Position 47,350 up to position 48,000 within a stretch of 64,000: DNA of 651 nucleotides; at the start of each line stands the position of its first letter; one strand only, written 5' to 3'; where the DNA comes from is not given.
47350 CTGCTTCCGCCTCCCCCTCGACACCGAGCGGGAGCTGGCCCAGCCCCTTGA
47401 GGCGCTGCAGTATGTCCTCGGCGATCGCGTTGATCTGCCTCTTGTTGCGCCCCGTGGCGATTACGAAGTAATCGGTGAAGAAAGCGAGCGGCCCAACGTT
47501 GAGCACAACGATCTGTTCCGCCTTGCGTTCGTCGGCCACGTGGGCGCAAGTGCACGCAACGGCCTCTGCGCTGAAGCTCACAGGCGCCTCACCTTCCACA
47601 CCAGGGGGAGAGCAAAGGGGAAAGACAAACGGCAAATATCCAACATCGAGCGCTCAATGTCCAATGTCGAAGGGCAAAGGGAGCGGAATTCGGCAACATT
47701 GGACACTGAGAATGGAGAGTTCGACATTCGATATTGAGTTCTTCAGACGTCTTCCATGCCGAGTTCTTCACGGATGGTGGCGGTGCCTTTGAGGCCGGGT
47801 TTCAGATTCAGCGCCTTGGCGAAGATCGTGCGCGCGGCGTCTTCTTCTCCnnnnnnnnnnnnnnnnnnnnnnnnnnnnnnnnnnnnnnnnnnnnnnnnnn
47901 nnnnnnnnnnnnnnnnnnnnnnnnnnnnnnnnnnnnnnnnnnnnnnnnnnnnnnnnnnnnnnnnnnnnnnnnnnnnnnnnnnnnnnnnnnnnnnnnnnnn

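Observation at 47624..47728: Cluster of short quasi-palindromic repeat units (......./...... tandems) forming a ~105-nt imperfect inverted repeat upstream of rsfS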

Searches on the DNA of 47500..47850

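Call 18: search_rna_families(source=window, start=47500, end=47850, threshold=evalue, max_evalue=10)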
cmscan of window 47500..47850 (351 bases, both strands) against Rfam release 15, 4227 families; matches with E-value up to 10: 0.
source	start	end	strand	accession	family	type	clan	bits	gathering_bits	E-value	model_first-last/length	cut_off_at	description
